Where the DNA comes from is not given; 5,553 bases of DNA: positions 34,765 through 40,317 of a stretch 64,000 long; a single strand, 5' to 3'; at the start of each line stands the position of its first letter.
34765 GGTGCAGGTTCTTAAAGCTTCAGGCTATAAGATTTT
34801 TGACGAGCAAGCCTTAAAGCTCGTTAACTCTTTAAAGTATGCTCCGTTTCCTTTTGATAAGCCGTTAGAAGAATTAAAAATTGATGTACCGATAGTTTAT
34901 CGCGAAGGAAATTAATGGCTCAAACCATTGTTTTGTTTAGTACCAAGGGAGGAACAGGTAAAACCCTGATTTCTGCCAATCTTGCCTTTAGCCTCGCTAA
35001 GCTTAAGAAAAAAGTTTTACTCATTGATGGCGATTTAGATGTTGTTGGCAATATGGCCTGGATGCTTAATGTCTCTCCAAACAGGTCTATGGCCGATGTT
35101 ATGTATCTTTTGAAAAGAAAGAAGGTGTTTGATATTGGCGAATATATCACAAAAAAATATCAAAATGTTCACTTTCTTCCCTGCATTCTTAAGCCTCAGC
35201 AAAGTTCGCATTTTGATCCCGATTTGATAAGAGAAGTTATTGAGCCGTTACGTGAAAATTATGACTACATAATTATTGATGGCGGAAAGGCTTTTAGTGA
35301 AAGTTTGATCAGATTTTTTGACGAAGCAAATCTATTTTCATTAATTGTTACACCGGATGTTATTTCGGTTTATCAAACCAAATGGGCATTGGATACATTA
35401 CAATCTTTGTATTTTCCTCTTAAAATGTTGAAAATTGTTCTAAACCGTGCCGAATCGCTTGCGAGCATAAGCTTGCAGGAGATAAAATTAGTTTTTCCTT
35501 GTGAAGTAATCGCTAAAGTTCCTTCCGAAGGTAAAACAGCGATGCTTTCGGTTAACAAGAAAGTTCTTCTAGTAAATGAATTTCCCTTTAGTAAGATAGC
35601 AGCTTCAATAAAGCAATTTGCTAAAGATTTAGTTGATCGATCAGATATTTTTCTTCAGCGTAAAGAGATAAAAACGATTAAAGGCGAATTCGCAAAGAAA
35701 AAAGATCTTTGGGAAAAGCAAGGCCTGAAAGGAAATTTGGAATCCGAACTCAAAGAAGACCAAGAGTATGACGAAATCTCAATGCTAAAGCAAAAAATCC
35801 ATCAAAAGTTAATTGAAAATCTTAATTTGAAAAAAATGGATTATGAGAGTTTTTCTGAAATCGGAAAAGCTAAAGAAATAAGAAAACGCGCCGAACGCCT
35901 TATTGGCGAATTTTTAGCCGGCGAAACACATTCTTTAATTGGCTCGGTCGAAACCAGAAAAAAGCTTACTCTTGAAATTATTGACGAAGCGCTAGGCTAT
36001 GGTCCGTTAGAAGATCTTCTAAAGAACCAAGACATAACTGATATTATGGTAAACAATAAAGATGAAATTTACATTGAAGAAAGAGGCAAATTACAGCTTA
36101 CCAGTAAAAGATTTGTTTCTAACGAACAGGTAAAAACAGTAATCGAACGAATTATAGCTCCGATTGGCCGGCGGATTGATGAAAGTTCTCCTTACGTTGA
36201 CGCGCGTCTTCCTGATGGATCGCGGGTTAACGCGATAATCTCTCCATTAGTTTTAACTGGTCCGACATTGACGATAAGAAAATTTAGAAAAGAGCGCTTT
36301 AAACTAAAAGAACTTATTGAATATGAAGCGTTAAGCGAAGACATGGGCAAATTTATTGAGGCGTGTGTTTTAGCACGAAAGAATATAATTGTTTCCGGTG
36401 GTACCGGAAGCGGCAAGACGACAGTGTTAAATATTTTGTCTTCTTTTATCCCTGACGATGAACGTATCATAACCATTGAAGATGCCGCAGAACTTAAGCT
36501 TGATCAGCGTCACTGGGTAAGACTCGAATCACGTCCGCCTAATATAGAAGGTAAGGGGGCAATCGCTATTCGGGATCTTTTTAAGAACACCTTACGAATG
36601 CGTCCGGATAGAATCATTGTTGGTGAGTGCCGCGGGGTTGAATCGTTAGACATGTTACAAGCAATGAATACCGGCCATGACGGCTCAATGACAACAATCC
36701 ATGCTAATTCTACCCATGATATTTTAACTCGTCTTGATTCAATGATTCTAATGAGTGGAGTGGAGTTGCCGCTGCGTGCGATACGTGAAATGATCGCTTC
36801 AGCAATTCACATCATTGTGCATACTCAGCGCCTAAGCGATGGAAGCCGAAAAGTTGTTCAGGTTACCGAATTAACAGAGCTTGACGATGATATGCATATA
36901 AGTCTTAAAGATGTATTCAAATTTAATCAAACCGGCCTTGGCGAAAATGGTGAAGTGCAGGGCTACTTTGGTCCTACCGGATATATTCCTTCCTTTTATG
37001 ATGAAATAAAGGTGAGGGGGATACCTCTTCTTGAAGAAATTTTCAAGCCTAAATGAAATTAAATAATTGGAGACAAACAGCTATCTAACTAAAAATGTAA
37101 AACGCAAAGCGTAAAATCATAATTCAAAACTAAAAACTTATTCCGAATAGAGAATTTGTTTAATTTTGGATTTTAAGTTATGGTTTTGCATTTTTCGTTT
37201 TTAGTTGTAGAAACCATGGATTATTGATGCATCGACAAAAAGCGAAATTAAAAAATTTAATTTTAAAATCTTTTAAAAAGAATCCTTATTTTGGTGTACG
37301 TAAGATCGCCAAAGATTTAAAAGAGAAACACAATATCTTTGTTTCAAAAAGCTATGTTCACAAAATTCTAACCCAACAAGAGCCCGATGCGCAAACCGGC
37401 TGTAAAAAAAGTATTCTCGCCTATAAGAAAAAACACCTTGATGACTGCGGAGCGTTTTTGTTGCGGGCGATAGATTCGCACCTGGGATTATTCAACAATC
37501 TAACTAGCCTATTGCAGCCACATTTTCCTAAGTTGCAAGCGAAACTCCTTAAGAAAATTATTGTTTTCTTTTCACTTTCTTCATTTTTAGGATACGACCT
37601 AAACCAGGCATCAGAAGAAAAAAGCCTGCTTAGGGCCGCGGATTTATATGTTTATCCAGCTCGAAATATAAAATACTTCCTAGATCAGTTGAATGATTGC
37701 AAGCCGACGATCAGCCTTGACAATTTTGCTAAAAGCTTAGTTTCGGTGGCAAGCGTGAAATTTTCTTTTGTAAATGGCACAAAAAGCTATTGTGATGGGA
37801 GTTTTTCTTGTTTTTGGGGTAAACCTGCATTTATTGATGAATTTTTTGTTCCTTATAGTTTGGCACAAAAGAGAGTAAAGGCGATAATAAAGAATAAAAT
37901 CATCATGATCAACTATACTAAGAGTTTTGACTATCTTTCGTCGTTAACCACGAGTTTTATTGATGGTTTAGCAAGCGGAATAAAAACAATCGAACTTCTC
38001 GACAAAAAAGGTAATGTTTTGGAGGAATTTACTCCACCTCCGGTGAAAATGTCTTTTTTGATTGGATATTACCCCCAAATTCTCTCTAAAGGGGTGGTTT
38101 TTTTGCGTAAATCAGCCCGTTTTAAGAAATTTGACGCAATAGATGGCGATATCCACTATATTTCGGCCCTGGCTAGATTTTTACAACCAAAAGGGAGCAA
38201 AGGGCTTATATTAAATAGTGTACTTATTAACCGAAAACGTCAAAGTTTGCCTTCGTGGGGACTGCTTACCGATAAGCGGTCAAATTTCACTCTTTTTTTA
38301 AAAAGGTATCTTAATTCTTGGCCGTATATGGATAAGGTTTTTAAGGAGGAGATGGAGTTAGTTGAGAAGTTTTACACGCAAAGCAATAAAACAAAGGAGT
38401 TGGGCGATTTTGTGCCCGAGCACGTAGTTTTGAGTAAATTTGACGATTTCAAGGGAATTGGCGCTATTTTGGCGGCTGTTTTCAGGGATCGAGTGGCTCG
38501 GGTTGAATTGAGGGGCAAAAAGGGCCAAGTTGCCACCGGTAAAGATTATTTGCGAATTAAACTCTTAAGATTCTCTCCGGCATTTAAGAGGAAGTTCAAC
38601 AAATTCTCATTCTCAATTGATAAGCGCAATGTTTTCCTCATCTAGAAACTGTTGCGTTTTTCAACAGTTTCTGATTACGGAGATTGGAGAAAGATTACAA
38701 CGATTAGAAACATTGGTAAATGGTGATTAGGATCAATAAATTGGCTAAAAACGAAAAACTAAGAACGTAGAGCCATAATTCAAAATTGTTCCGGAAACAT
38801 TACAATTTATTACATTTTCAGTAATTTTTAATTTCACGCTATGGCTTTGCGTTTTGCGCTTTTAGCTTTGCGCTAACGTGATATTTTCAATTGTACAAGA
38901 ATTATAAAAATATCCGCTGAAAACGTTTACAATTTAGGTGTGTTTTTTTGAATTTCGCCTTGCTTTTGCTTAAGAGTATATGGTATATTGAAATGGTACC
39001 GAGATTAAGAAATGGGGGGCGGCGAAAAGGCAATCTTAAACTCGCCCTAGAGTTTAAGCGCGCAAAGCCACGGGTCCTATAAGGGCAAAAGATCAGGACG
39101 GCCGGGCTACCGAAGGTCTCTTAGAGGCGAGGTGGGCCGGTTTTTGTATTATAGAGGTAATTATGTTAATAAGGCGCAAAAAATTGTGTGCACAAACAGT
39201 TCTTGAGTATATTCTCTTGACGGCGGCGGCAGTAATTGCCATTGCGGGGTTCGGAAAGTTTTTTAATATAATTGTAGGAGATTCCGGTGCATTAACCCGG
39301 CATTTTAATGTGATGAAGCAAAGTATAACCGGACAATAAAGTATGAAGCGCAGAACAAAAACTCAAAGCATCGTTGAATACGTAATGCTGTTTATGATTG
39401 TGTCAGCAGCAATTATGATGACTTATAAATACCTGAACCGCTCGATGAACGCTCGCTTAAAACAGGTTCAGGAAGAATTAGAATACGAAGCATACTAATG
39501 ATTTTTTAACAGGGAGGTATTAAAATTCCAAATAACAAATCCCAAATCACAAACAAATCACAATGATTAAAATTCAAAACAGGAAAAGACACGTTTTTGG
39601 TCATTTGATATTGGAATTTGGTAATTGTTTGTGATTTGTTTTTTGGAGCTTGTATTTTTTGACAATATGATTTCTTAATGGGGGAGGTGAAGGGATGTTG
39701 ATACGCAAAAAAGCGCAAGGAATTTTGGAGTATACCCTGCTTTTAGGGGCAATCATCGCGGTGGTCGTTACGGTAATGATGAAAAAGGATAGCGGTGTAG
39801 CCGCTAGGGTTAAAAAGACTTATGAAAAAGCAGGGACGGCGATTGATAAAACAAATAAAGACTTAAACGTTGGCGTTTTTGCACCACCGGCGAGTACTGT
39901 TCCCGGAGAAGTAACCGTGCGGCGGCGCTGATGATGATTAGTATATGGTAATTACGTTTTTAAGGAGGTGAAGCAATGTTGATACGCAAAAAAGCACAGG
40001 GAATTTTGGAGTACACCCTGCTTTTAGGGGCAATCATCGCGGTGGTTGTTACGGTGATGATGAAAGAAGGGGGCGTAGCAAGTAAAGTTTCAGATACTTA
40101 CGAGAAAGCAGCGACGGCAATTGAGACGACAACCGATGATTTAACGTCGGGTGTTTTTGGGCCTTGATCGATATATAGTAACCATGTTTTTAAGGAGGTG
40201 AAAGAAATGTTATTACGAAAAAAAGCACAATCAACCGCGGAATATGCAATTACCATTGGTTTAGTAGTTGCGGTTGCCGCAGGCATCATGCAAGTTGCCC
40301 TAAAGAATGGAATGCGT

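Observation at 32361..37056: Tad/Cpa-like pilus machinery with two unusual fusions: secretin-TonB_C and CpaE-CpaF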

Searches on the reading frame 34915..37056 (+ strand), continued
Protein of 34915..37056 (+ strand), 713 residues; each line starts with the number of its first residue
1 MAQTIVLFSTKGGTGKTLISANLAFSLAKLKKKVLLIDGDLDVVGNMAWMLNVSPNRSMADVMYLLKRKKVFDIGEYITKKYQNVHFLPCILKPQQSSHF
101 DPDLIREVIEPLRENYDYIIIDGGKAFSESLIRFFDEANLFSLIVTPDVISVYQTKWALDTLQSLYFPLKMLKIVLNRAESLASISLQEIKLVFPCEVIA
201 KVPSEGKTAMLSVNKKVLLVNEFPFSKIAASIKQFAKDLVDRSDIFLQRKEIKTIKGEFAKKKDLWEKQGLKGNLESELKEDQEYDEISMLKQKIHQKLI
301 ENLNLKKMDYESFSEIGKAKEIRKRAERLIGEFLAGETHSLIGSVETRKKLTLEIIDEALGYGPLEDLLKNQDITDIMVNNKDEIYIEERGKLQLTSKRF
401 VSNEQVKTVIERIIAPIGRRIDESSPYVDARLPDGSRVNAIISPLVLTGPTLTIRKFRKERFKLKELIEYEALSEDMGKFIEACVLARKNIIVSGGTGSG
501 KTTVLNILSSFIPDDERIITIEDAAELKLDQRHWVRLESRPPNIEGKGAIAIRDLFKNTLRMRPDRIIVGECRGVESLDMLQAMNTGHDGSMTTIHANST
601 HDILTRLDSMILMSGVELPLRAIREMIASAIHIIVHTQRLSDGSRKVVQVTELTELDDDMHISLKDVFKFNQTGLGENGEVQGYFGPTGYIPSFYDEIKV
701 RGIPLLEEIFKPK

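Call 52: fold_search(model_id=the predicted structure, library=pdb)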
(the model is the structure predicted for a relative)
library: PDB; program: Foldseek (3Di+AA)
matches with E <= 10: 1645; with E <= 0.001: 485
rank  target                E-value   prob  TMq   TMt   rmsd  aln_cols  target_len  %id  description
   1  8rjf_A                1.4e-32  1.00  0.30  0.49  15.0       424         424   44  TadA/CpaF with ADP (released 2024-08-14)
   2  8rkd_A                1.1e-31  1.00  0.30  0.49  15.0       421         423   45  TadA/CpaF with AMPPNP (released 2024-08-14)
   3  9e24_A                3.3e-31  1.00  0.31  0.51  16.5       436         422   44  Closed structure of CpaF without nucleotides (Apo dataset) (released 2025-04-23)
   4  8rkd_B                1.3e-29  1.00  0.28  0.46  15.6       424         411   41  TadA/CpaF with AMPPNP (released 2024-08-14)
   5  2oap_2                6.2e-16  1.00  0.26  0.36  16.0       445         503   23  Crystal structure of the archaeal secretion ATPase GspE in complex with AMP-PNP (released 2007-02-13)
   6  3ea0_A                8.7e-16  1.00  0.31  0.90   2.1       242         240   21  Crystal Structure of ParA Family ATPase from Chlorobium tepidum TLS (released 2008-09-23)
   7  3ea0_B                1.0e-15  1.00  0.31  0.89   2.3       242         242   21  Crystal Structure of ParA Family ATPase from Chlorobium tepidum TLS (released 2008-09-23)
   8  4ii7_C                1.6e-15  1.00  0.26  0.35  14.6       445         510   25  Archaellum Assembly ATPase FlaI (released 2013-03-06)
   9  1ion                  2.7e-15  1.00  0.30  0.84   2.6       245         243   26  THE SEPTUM SITE-DETERMINING PROTEIN MIND COMPLEXED WITH MG-ADP FROM PYROCOCCUS HORIKOSHII OT3 (released 2001-09-26)
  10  1g3q                  4.7e-15  1.00  0.30  0.86   2.6       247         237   26  CRYSTAL STRUCTURE ANALYSIS OF PYROCOCCUS FURIOSUS CELL DIVISION ATPASE MIND (released 2001-04-21)
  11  4ii7_B                5.2e-15  1.00  0.25  0.34  13.6       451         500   23  Archaellum Assembly ATPase FlaI (released 2013-03-06)
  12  4ii7_A                5.5e-15  1.00  0.26  0.35  14.9       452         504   24  Archaellum Assembly ATPase FlaI (released 2013-03-06)
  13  4ii7_D                6.9e-15  1.00  0.26  0.35  13.5       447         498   25  Archaellum Assembly ATPase FlaI (released 2013-03-06)
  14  4ihq_A                6.9e-15  1.00  0.26  0.35  14.0       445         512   25  Archaellum Assembly ATPase FlaI bound to ADP (released 2013-03-06)
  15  1hyq                  2.5e-14  1.00  0.29  0.84   3.3       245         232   23  MIND BACTERIAL CELL DIVISION REGULATOR FROM A. FULGIDUS (released 2001-03-14)
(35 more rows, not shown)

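Call 59: search_protein_families(library=pfam, proteins=[L045:7238-9592:+, L076:7335-9530:+, L066:7495-9492:+, L033:7709-9685:+, L004:8140-9963:+, L014:8361-9884:+, L040:9189-9911:+, L005:3109-4056:+, L007:17250-17990:+], max_evalue=0.001)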
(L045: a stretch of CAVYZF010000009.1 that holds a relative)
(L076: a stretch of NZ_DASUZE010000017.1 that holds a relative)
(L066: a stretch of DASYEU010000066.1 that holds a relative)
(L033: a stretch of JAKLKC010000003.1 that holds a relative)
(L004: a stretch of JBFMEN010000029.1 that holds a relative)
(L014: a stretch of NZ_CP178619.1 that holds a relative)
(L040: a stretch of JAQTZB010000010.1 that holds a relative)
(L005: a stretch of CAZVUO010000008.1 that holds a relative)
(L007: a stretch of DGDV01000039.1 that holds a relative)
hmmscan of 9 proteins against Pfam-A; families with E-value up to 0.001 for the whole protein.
L045:7238-9592:+ (784 aa): 3 families
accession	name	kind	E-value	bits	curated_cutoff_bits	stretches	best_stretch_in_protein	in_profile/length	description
PF00263.26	Secretin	-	3.5e-43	147.6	27.5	1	291-453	1-168/169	Bacterial type II and III secretion system protein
PF13629.12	T2SS-T3SS_pil_N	-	3.9e-14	52.6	23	1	59-127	2-71/72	Pilus formation protein N terminal region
PF04972.22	BON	-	3.3e-06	27.7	27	1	132-193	3-69/69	BON domain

L076:7335-9530:+ (731 aa): 3 families
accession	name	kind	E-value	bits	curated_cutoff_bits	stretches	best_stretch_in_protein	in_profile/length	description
PF00263.26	Secretin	-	2.4e-42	144.8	27.5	1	317-472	2-169/169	Bacterial type II and III secretion system protein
PF13629.12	T2SS-T3SS_pil_N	-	1.9e-14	53.5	23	1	92-155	2-67/72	Pilus formation protein N terminal region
PF08239.17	SH3_3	-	0.0004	21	27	0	669-725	1-53/54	Bacterial SH3 domain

L066:7495-9492:+ (665 aa): 4 families
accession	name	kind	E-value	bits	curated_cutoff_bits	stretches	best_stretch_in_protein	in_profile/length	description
PF00263.26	Secretin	-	8.8e-42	143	27.5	1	280-446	2-169/169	Bacterial type II and III secretion system protein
PF13629.12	T2SS-T3SS_pil_N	-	4.4e-11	42.8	23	1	66-130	3-68/72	Pilus formation protein N terminal region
PF04972.22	BON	-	6.5e-07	30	27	1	140-196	5-69/69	BON domain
PF05036.18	SPOR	-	0.00037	21.2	21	0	598-662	6-72/76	SPOR domain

L033:7709-9685:+ (658 aa): 1 family
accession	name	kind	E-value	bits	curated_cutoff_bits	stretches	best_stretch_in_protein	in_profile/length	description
PF00263.26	Secretin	-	1.3e-30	106.7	27.5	1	481-633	8-169/169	Bacterial type II and III secretion system protein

L004:8140-9963:+ (607 aa): 4 families
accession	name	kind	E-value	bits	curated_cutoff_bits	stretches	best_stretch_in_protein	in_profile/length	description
PF00263.26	Secretin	-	2.4e-42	144.8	27.5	1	238-395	2-168/169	Bacterial type II and III secretion system protein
PF03544.19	TonB_C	-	1.9e-17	63.9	24.6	1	523-600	2-78/79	Gram-negative bacterial TonB protein C-terminal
PF13103.11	TonB_2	-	4.8e-08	33.5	22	1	511-592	3-82/85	TonB C terminal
PF13629.12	T2SS-T3SS_pil_N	-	5e-08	33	23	1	56-99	20-63/72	Pilus formation protein N terminal region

L014:8361-9884:+ (507 aa): 2 families
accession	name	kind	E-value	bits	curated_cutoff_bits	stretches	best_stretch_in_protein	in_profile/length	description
PF00263.26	Secretin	-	7.4e-19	68.4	27.5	1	336-488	3-167/169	Bacterial type II and III secretion system protein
PF04972.22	BON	-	6e-08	33.3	27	1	184-230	6-54/69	BON domain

L040:9189-9911:+ (240 aa): 1 family
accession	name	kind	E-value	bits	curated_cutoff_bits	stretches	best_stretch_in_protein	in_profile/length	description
PF00263.26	Secretin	-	3e-41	141.3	27.5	1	78-240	1-169/169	Bacterial type II and III secretion system protein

L005:3109-4056:+ (315 aa): 2 families
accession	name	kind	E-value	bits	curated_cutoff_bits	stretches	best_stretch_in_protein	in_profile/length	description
PF00263.26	Secretin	-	3.2e-45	154.2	27.5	1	158-313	2-168/169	Bacterial type II and III secretion system protein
PF13629.12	T2SS-T3SS_pil_N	-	8.5e-18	64.3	23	1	24-90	3-71/72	Pilus formation protein N terminal region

L007:17250-17990:+ (246 aa): 1 family
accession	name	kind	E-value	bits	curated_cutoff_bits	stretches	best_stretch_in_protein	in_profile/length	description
PF03544.19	TonB_C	-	3.1e-23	82.4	24.6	1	169-245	3-79/79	Gram-negative bacterial TonB protein C-terminal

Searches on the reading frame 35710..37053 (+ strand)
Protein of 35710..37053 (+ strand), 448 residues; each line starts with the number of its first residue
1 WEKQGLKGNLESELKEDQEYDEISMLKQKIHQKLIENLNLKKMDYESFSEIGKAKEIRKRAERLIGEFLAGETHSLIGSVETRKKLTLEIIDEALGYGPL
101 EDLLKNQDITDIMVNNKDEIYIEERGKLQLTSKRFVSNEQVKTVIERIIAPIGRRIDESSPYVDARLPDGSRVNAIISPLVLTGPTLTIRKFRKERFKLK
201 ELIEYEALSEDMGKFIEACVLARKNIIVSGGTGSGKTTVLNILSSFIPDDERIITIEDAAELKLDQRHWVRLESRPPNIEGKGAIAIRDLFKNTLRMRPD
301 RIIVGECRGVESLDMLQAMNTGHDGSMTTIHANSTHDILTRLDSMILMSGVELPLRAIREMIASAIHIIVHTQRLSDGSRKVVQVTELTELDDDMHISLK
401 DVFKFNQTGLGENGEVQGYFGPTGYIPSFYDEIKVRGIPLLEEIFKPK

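Call 21: search_solved_structures(query=window:35710-37053:+, max_evalue=1e-20)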
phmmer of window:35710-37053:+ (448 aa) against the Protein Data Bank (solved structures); distinct sequences matched with E-value up to 1e-20: 9.
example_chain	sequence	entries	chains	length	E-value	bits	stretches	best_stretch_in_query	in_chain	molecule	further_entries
8rkd_E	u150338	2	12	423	5.2e-120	404.2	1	44-438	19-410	Pilus assembly ATPase CpaF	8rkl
8rjf_A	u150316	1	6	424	5.2e-120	404.2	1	44-438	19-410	Pilus assembly ATPase CpaF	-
9e24_A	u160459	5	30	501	6.2e-120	404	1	42-438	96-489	CpaF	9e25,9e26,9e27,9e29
4ii7_A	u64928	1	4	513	3.9e-40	141.1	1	85-393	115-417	FlaI ATPase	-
4ihq_A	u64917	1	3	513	2.6e-39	138.4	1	85-393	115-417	FlaI ATPase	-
2oap_1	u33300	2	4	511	7.3e-39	136.9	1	86-347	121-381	Type II secretion system protein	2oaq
2gza_A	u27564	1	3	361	7.4e-30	107.2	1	210-380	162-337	Type IV secretion system protein VirB11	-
6bge_A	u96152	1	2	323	1.7e-29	106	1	101-372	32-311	VirB11-like protein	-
1g6o_A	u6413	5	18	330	1.7e-29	106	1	101-372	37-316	CAG-ALPHA | virB11 homolog | Cag-alfa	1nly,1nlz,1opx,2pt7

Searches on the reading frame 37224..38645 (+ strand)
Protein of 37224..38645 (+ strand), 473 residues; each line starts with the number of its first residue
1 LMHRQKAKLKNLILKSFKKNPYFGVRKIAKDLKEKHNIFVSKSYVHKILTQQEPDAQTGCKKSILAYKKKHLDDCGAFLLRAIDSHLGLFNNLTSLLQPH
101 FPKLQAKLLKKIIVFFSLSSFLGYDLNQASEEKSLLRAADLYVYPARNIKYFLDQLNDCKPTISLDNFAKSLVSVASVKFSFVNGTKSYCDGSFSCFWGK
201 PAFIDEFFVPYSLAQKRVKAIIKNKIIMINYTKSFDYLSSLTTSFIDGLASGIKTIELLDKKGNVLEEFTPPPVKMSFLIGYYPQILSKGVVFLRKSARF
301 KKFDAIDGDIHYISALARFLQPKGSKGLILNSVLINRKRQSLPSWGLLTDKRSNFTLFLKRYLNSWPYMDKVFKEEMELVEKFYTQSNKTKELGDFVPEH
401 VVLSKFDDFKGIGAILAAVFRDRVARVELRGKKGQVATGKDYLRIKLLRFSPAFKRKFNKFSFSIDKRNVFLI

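Call 3: search_protein_families(library=pfam, proteins=[window:37224-38645:+], max_evalue=0.01)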
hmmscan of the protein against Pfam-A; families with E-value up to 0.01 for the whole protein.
window:37224-38645:+ (473 aa): 1 family
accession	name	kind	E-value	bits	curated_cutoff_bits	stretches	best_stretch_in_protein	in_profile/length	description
PF13276.12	HTH_21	-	6e-05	23.6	28.1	1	6-49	3-47/60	HTH-like domain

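Call 4: search_protein_families(library=ncbifam, proteins=[window:37224-38645:+], max_evalue=0.01)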
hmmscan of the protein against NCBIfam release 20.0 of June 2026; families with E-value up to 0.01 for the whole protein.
window:37224-38645:+ (473 aa): 1 family
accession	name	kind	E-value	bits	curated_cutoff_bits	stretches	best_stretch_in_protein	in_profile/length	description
NF011553.0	PRK14981.1-5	equivalog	0.0011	19.1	152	1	204-243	7-46/113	DNA-directed RNA polymerase subunit F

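Call 58: search_solved_structures(query=window:37224-38642:+, max_evalue=1)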
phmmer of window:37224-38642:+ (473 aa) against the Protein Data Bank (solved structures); distinct sequences matched with E-value up to 1: 7.
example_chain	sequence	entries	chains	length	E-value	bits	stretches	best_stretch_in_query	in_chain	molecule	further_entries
7ok0_F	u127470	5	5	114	0.00038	22.8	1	204-265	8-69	DNA-directed RNA polymerase, subunit F | DNA-directed RNA polymerase subunit Rpo4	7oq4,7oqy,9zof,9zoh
9ntl_A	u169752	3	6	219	0.39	12.9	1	276-335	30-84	NP202 TCR alpha chain | NP202 TCR alpha-chain | NP207 TCR alpha-chain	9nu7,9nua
2waq_F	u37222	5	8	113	0.42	12.8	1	203-245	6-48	DNA-DIRECTED RNA POLYMERASE RPO4 SUBUNIT | RNA POLYMERASE SUBUNIT 7 | DNA-DIRECTED RNA POLYMERASE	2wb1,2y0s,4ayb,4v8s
7dvc_A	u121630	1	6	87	0.55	12.4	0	272-310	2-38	reDPBB_sym1 protein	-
9nve_A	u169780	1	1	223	0.73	12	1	276-335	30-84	NP203 TCR alpha-chain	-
9nv2_A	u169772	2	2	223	0.73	12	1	276-335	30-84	NP207 TCR alpha-chain | NP101 TCR alpha-chain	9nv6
1fo0_A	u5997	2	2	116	0.8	11.9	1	275-335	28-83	PROTEIN (BM3.3 T CELL RECEPTOR ALPHA-CHAIN) | BM3.3 T Cell Receptor alpha-Chain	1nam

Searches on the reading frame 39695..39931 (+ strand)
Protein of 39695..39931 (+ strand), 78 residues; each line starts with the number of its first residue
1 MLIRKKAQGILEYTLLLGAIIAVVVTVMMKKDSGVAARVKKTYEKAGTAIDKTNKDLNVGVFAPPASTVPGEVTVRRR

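Call 5: search_protein_families(library=pfam, proteins=[window:39695-39931:+], max_evalue=0.01)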
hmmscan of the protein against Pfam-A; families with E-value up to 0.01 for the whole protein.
window:39695-39931:+ (78 aa): 1 family
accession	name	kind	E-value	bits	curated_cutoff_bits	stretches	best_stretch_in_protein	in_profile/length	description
PF04021.17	Class_IIIsignal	-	0.0016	18.8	23.7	1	5-28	1-24/27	Class III signal peptide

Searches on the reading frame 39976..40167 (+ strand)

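Call 5: search_protein_families(library=pfam, proteins=[window:39976-40167:+], max_evalue=0.01)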
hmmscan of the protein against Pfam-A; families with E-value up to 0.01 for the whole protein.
window:39976-40167:+ (63 aa): 1 family
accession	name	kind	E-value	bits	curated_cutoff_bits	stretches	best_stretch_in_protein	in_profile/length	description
PF04021.17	Class_IIIsignal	-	0.001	19.4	23.7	1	5-28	1-24/27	Class III signal peptide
